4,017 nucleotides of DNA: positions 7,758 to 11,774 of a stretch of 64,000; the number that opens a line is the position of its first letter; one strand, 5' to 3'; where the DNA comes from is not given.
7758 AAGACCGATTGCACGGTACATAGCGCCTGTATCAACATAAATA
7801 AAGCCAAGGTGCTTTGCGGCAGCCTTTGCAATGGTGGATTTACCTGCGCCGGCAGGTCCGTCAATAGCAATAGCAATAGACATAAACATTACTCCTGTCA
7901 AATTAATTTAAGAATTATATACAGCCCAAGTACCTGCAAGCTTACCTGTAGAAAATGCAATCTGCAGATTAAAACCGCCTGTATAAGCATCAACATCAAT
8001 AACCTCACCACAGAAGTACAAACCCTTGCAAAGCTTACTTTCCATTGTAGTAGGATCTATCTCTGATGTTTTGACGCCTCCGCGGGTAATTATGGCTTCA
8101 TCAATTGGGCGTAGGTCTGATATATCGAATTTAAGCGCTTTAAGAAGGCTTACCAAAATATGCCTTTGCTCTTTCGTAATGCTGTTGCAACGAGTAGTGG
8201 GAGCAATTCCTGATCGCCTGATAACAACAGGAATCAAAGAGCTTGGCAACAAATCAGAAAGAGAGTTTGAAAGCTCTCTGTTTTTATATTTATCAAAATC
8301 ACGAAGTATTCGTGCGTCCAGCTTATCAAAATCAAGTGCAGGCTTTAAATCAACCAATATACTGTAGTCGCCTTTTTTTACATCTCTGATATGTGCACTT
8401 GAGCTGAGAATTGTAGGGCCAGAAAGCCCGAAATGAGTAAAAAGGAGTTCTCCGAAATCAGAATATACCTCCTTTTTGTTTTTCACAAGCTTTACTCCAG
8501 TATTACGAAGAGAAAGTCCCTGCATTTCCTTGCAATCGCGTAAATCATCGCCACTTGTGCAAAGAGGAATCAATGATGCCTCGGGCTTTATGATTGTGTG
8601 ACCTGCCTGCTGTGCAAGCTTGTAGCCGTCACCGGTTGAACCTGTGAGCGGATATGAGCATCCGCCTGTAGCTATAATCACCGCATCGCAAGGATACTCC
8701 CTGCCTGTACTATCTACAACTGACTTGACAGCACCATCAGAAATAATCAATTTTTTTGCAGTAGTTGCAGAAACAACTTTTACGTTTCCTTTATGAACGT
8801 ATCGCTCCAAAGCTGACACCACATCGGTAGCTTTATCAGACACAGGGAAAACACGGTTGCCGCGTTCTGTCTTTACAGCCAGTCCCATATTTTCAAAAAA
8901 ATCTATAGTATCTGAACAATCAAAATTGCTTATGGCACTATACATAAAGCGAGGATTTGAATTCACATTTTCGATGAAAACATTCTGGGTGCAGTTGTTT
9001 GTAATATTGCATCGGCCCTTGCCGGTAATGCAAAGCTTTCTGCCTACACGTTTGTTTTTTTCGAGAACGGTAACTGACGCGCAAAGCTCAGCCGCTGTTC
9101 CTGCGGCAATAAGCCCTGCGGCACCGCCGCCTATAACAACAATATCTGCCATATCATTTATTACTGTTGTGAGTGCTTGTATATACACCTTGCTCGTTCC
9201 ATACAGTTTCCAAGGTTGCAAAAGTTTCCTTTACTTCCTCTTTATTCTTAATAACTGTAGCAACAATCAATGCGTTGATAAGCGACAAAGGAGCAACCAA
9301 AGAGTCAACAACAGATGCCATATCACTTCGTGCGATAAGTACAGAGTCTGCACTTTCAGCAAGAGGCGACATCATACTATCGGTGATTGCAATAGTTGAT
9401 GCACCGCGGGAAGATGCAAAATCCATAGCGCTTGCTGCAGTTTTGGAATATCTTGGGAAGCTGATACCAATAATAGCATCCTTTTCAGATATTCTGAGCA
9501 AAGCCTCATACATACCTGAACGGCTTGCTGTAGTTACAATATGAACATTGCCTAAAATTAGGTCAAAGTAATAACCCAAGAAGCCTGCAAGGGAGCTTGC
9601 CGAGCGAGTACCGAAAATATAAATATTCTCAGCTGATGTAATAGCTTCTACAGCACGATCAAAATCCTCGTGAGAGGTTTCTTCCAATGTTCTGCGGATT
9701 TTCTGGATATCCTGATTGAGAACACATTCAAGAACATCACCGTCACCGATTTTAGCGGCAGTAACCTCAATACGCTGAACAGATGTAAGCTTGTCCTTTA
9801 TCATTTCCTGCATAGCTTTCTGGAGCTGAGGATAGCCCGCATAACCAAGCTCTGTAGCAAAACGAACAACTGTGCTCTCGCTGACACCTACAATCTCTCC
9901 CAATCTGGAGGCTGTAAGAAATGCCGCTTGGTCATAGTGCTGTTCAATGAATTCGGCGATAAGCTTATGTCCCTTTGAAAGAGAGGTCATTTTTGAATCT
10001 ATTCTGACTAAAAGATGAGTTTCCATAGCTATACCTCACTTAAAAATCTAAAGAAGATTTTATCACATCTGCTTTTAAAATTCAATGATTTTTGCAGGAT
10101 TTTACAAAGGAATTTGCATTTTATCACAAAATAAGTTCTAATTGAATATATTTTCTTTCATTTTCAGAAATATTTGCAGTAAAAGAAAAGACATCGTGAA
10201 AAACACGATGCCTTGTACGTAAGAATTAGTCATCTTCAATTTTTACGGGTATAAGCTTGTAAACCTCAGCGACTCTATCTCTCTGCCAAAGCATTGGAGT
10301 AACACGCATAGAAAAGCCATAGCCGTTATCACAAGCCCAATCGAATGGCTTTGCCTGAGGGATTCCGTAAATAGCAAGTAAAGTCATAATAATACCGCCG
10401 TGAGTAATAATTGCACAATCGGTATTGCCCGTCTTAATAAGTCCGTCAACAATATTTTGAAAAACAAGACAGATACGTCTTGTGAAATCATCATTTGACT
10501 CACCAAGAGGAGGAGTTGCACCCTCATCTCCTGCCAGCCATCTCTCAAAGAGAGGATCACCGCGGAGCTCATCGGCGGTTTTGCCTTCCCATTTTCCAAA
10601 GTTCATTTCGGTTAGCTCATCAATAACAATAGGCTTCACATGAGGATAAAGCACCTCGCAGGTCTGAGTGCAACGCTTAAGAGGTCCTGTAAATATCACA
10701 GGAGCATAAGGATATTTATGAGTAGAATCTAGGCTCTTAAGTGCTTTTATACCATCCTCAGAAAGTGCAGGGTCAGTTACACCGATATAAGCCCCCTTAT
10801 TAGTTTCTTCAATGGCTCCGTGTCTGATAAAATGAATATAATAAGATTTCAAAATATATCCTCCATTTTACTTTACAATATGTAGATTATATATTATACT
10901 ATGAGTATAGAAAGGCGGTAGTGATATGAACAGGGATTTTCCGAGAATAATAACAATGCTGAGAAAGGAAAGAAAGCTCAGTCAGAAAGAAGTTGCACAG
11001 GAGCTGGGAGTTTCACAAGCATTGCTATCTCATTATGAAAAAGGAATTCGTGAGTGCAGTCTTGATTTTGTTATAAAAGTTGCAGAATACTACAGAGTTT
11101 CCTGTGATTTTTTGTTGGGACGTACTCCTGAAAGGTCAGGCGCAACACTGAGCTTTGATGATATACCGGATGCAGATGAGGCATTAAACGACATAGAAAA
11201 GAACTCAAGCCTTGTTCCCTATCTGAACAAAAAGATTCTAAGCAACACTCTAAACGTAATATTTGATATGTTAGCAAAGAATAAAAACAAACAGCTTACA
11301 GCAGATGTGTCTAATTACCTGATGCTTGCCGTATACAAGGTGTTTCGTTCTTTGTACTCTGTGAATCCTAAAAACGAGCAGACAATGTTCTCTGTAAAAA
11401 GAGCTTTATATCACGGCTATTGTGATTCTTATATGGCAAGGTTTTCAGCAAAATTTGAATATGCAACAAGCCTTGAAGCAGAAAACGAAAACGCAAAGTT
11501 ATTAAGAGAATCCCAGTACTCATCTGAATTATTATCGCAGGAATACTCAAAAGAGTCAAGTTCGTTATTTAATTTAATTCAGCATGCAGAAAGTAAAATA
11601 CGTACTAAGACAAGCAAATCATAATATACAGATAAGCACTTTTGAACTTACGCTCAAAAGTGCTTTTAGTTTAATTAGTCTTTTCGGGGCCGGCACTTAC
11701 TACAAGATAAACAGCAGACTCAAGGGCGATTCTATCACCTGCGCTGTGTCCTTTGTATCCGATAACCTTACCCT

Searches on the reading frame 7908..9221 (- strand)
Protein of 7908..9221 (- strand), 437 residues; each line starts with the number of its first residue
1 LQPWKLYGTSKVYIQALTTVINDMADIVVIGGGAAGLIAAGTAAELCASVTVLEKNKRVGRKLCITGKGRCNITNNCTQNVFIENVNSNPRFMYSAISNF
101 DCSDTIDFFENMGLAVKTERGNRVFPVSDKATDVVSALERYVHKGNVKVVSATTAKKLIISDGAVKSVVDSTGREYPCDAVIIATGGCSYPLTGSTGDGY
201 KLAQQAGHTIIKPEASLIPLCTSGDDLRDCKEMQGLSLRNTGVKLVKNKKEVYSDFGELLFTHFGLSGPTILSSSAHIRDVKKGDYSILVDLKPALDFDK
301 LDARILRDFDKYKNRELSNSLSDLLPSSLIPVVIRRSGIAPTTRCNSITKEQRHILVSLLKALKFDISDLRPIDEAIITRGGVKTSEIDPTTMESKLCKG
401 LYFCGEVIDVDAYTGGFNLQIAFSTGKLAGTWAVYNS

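Call 64: search_protein_families(library=pfam, proteins=[window:7908-9221:-], max_evalue=0.0001)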
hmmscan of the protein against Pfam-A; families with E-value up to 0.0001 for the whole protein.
window:7908-9221:- (437 aa): 9 families
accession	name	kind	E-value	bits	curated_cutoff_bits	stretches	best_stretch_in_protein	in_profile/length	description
PF03486.20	HI0933_like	-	8e-85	284.6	50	1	26-431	2-243/244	HI0933-like protein Rossmann domain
PF22780.1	HI0933_like_1st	-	4e-37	128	27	1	215-378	2-165/165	HI0933-like protein barrel and H2TH domain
PF00890.30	FAD_binding_2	-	2.9e-13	50.2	20.4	1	26-60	1-35/414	FAD binding domain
PF07992.20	Pyr_redox_2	-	8.5e-11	42.2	26.1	0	25-61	143-179/291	Pyridine nucleotide-disulphide oxidoreductase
PF01266.30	DAO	-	4.3e-09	36.8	27.9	0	26-60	1-35/353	FAD dependent oxidoreductase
PF01134.28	GIDA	-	7.3e-09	35.6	22.1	1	26-187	1-150/391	Glucose inhibited division protein A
PF01262.27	AlaDh_PNT_C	-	1.7e-07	31.4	23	1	17-73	20-78/214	Alanine dehydrogenase/PNT, C-terminal domain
PF12831.13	FAD_oxidored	-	2.7e-07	30.7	27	1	26-186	1-145/416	FAD dependent oxidoreductase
PF13738.12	Pyr_redox_3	-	4.7e-06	26.5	30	0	28-60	1-33/305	Pyridine nucleotide-disulphide oxidoreductase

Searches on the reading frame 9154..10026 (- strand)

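Call 64: search_protein_families(library=pfam, proteins=[window:9154-10026:-], max_evalue=0.0001)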
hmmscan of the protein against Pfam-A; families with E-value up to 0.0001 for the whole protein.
window:9154-10026:- (290 aa): 2 families
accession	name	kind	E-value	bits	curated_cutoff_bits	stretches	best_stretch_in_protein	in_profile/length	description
PF01380.27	SIS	-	6.4e-24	84.7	25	1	129-256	2-131/131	SIS domain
PF01418.23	HTH_6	-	1.3e-13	51.1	28.3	1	4-75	2-73/77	Helix-turn-helix domain, rpiR family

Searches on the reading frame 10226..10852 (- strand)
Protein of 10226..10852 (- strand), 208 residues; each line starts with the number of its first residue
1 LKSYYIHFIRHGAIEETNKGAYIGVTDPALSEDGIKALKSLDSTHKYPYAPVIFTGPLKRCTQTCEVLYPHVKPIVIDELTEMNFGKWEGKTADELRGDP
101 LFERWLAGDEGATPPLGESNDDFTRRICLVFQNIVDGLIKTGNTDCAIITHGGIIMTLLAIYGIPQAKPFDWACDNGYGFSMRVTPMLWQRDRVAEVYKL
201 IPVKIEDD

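Call 3: search_protein_families(library=pfam, proteins=[window:10226-10852:-], max_evalue=0.1)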
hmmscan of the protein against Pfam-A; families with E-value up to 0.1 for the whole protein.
window:10226-10852:- (208 aa): 1 family
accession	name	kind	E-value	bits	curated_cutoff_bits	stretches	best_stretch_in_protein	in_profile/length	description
PF00300.27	His_Phos_1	-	1.6e-29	103.4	21.7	1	6-177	1-174/194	Histidine phosphatase superfamily (branch 1)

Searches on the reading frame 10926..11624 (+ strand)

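Call 3: search_protein_families(library=pfam, proteins=[window:10926-11624:+], max_evalue=0.1)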
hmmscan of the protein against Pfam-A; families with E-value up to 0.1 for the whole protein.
window:10926-11624:+ (232 aa): 14 families
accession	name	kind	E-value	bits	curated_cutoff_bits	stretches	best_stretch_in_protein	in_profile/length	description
PF01381.28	HTH_3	-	2.8e-15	56.5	23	1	11-63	3-55/55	Helix-turn-helix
PF13560.12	HTH_31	-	7.4e-11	42.6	27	1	11-59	8-57/64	Helix-turn-helix domain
PF12844.13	HTH_19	-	1e-08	35.4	30.2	1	12-59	7-54/64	Helix-turn-helix domain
PF13744.12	HTH_37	-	0.00011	22.4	27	1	7-50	21-65/80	Helix-turn-helix domain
PF13443.12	HTH_26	-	0.0015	19.2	22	1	10-60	3-54/63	Cro/C1-type HTH DNA-binding domain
PF04545.22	Sigma70_r4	-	0.0022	17.9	24.1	1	11-31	14-34/50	Sigma-70, region 4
PF13412.12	HTH_24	-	0.0025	17.8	21.9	1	7-35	7-35/48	Winged helix-turn-helix DNA-binding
PF08279.18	HTH_11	-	0.017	15.4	25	1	8-31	5-29/55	HTH domain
PF01022.26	HTH_5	-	0.024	14.9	22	1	7-37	6-35/47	Bacterial regulatory protein, arsR family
PF22495.2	HTH_92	-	0.024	14.4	27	1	12-40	3-31/45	RsaL-like HTH domain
PF21476.4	PF0610-like_N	-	0.03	15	33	0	7-31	5-28/50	PF0610-like, N-terminal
PF08220.18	HTH_DeoR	-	0.038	14.2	21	1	8-32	5-29/57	DeoR-like helix-turn-helix domain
PF15731.11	MqsA_antitoxin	-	0.067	13.7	30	0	6-47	71-112/131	Antitoxin component of bacterial toxin-antitoxin system, MqsA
PF01371.25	Trp_repressor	-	0.096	13.2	27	0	7-41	40-73/88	Trp repressor protein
